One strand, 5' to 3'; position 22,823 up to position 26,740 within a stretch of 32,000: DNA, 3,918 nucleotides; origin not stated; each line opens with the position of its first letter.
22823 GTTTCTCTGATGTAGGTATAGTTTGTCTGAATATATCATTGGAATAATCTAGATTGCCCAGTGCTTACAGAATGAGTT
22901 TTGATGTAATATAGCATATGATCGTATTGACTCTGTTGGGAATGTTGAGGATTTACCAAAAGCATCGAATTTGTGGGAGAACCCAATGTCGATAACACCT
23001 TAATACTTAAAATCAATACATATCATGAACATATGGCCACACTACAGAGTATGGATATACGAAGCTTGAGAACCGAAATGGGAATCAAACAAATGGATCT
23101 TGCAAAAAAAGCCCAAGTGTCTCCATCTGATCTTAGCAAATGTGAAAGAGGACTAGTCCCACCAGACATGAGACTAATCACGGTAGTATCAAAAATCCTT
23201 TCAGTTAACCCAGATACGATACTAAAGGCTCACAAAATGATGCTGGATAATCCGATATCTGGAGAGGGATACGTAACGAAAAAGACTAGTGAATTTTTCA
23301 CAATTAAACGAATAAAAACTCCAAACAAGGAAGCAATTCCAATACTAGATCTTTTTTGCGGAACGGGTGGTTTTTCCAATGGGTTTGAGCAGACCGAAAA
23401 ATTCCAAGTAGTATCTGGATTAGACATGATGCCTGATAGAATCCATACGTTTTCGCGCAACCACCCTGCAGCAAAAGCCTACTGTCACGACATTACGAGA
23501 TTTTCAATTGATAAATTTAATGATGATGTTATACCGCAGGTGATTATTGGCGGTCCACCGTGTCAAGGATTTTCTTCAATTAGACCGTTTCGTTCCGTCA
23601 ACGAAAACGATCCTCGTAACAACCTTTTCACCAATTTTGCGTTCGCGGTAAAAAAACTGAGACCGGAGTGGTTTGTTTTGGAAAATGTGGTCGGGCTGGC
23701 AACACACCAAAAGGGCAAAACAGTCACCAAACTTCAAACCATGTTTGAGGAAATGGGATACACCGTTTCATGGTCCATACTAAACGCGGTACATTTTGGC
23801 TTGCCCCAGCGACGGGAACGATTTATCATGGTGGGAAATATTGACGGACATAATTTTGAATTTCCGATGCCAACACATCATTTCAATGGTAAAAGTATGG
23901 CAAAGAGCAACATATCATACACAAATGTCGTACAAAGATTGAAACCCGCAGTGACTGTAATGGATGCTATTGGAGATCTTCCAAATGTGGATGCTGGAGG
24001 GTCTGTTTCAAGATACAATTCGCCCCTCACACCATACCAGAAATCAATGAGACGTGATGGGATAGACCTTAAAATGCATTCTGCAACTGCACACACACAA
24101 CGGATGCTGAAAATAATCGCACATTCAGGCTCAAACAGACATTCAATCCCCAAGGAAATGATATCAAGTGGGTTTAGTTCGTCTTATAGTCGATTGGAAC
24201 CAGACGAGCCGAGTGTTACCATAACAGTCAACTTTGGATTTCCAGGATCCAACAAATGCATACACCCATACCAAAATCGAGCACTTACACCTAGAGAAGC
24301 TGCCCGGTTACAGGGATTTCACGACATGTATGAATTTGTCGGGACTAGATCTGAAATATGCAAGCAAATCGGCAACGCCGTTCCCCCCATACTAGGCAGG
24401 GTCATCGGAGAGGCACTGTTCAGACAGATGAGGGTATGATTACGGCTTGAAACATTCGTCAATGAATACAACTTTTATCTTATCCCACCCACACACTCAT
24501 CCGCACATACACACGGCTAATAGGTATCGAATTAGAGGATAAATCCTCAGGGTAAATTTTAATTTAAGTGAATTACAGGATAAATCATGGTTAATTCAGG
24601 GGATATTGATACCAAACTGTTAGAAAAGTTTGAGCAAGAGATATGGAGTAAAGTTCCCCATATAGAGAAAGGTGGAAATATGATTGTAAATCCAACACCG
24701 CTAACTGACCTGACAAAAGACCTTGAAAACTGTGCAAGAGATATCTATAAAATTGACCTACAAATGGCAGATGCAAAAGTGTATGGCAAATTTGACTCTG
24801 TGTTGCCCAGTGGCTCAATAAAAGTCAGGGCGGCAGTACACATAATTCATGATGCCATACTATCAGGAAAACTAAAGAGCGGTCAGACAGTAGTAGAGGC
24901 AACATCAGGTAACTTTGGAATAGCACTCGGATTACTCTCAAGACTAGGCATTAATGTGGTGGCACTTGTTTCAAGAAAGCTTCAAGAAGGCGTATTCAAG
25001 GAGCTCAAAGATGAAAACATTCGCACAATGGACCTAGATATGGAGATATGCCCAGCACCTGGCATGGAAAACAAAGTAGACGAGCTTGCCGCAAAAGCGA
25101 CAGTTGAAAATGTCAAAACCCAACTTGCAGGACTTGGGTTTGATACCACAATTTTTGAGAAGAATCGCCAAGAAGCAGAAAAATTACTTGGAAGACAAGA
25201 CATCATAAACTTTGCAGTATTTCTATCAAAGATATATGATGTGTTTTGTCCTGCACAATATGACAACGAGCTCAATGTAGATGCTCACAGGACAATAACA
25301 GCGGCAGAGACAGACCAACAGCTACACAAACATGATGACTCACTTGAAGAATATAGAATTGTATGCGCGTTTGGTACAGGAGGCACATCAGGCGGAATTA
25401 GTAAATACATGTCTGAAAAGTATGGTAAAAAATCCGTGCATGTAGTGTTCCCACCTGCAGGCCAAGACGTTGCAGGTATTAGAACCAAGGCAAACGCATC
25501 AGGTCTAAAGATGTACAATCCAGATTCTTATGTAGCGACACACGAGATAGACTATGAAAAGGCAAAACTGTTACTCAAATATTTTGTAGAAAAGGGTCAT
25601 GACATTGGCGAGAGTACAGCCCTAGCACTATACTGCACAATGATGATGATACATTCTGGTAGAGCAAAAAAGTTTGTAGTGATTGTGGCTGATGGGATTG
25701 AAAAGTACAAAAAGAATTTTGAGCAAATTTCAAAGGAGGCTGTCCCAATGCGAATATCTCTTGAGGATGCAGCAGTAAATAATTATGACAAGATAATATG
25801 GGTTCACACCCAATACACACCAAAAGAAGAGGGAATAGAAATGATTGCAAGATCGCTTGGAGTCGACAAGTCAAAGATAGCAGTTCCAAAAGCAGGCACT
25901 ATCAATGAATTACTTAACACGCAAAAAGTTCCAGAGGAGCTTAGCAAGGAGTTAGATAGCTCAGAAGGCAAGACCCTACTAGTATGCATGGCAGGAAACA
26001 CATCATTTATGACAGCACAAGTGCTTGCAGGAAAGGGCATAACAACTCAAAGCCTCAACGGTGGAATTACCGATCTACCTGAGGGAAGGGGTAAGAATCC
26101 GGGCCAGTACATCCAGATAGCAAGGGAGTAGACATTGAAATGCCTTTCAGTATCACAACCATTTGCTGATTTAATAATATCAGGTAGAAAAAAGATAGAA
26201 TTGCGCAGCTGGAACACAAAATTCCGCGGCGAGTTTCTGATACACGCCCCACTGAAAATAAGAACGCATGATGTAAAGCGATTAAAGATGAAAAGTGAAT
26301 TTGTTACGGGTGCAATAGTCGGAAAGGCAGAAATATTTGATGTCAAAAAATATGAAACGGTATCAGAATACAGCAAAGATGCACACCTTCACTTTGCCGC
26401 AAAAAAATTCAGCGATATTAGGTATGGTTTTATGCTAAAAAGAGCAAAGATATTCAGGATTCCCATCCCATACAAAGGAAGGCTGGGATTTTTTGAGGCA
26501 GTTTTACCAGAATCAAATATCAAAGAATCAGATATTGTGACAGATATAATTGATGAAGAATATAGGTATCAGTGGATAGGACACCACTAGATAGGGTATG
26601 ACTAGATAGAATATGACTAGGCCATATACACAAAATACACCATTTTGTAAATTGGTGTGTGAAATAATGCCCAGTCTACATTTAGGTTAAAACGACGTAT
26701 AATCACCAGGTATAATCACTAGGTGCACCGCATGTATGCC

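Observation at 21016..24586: AT-rich islet: HTH/ImmA-IrrE-like fusion with a degenerate metal site, divergent from an HTH-fused C5 methyltransferase with no visible endonuclease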

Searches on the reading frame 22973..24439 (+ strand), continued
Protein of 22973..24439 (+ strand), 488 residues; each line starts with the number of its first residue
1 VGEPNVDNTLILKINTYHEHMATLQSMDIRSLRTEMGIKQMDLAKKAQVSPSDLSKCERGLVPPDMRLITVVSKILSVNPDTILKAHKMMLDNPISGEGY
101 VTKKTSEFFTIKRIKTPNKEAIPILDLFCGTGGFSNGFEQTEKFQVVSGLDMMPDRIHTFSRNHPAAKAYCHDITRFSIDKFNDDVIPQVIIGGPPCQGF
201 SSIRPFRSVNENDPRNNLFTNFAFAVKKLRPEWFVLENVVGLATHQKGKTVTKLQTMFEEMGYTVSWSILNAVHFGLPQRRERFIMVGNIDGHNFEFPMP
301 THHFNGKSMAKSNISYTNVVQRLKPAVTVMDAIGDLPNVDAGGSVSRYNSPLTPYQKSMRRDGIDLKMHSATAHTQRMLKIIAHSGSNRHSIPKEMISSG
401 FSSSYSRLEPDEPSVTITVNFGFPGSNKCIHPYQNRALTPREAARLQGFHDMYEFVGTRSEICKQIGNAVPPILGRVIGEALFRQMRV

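Call 30: find_encoding_contigs(protein=P0140, flank=5000, max_places=2)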
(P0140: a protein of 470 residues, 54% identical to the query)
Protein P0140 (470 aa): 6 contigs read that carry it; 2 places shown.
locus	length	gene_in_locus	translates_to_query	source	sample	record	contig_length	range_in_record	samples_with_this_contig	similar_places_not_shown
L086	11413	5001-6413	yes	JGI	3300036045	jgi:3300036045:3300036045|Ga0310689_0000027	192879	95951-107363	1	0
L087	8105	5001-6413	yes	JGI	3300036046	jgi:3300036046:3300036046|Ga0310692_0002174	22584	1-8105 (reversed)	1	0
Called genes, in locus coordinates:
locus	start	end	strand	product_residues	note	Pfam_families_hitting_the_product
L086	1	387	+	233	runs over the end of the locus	-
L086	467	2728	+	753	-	PF22422:MGH1-like_GH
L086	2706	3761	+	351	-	PF00512:HisKA, PF02518:HATPase_c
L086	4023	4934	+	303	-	PF00288:GHMP_kinases_N (weak)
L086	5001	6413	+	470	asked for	PF01381:HTH_3, PF13560:HTH_31, PF00145:DNA_methylase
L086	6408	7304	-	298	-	PF12844:HTH_19, PF13560:HTH_31, PF01381:HTH_3, PF13443:HTH_26 (weak)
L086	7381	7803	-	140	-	-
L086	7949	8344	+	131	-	-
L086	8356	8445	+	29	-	-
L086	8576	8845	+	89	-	PF03819:MazG (weak)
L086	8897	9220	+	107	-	-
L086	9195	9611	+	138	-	PF01850:PIN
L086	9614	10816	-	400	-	PF01979:Amidohydro_1 (faint), PF07969:Amidohydro_3 (faint)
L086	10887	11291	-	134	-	-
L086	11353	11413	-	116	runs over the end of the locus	PF04255:DUF433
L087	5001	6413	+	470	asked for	PF01381:HTH_3, PF13560:HTH_31, PF00145:DNA_methylase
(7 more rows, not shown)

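Call 71: search_solved_structures(query=window:23033-24439:+, max_evalue=1e-10)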
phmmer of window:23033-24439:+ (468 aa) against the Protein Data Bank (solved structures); distinct sequences matched with E-value up to 1e-10: 46.
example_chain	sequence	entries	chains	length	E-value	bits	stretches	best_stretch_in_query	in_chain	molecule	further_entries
9ped_A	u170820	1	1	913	4.4e-37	131.1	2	170-378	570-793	DNA (cytosine-5)-methyltransferase 1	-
9m5u_A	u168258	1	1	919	4.5e-37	131.1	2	170-378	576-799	DNA (cytosine-5)-methyltransferase 1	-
9v4p_A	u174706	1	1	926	4.7e-37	131.1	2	170-378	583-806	DNA (cytosine-5)-methyltransferase 1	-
9peb_A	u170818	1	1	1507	3.4e-36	128.2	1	170-378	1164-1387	DNA (cytosine-5)-methyltransferase 1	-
9pec_A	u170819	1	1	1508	3.4e-36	128.2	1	170-378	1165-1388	DNA (cytosine-5)-methyltransferase 1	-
9m5x_A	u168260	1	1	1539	3.6e-36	128.1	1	170-378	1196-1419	DNA (cytosine-5)-methyltransferase 1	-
9v4o_A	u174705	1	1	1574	4e-36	128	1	170-378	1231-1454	DNA (cytosine-5)-methyltransferase 1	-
3pt9_A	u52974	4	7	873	9.2e-35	123.5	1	102-341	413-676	DNA (cytosine-5)-methyltransferase 1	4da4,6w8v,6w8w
3pt6_A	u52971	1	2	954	1.2e-34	123.1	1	102-341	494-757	DNA (cytosine-5)-methyltransferase 1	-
5guv_A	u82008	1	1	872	2e-34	122.4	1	102-341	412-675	DNA (cytosine-5)-methyltransferase 1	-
5wy1_A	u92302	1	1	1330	3.2e-34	121.7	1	102-341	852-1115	DNA (cytosine-5)-methyltransferase 1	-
3av4_A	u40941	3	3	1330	3.2e-34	121.7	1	102-341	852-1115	DNA (cytosine-5)-methyltransferase 1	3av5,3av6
5gut_A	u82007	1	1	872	1.2e-33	119.8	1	102-341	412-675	DNA (cytosine-5)-methyltransferase 1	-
6x9i_A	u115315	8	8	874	2e-32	115.8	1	102-340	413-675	DNA (cytosine-5)-methyltransferase 1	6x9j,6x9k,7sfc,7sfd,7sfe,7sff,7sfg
9v36_A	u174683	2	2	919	2.3e-32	115.6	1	102-340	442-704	DNA (cytosine-5)-methyltransferase 1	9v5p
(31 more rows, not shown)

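Call 83: find_encoding_contigs(protein=P0122, flank=6000, max_places=2)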
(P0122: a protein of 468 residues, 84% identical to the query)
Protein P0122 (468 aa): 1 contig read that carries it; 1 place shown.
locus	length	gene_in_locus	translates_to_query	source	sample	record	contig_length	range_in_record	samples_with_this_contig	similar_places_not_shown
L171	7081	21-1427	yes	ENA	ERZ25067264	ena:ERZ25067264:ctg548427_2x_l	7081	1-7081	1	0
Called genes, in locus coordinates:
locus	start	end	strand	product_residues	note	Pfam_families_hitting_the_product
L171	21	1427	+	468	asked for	PF01381:HTH_3, PF13560:HTH_31 (weak), PF00145:DNA_methylase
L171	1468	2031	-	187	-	-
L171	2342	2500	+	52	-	-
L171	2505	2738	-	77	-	-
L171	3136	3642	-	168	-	PF01936:NYN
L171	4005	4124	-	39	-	-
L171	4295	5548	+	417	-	-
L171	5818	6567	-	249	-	-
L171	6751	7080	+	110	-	?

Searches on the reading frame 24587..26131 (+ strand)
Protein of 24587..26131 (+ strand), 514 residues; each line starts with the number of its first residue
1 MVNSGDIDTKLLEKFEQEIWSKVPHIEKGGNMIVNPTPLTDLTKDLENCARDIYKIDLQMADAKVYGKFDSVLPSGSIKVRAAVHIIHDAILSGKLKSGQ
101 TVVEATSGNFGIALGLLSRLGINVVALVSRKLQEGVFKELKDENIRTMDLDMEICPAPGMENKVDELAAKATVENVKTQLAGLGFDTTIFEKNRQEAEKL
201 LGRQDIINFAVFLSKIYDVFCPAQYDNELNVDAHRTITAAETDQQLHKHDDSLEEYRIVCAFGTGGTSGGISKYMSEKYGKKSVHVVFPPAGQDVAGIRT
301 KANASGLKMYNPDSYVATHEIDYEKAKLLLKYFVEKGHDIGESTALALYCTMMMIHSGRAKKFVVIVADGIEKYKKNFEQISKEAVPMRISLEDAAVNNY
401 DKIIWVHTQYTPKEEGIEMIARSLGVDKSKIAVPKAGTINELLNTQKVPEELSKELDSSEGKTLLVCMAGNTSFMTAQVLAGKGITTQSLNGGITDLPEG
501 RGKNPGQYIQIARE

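Call 3: search_protein_families(library=pfam, proteins=[window:24587-26131:+], max_evalue=0.1)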
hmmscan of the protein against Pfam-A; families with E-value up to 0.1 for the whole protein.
window:24587-26131:+ (514 aa): 2 families
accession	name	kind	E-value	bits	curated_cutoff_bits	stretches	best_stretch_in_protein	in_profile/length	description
PF00291.31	PALP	-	4e-24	85.9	35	1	62-299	21-202/295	Pyridoxal-phosphate dependent enzyme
PF23400.1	CARF_Card1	-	0.051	14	24.6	0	396-479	23-104/146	Card1 CARF domain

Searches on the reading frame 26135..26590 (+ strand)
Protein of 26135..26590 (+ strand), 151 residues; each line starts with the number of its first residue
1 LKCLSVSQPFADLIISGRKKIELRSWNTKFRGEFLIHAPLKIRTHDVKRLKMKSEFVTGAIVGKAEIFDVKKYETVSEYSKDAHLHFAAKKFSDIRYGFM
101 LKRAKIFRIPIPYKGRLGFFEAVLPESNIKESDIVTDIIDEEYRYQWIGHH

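Call 3: search_protein_families(library=pfam, proteins=[window:26135-26590:+], max_evalue=0.1)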
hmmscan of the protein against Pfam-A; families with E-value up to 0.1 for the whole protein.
window:26135-26590:+ (151 aa): 3 families
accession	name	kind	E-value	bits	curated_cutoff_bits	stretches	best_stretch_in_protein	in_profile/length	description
PF04266.20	ASCH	-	7.4e-10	39.9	21.2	1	4-84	1-66/103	ASCH domain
PF24805.1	EIF3I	-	0.011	15.3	200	1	10-89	157-236/324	EIF3I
PF25303.1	DUF7879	-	0.064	13.7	26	1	100-139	77-116/146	Family of unknown function (DUF7879)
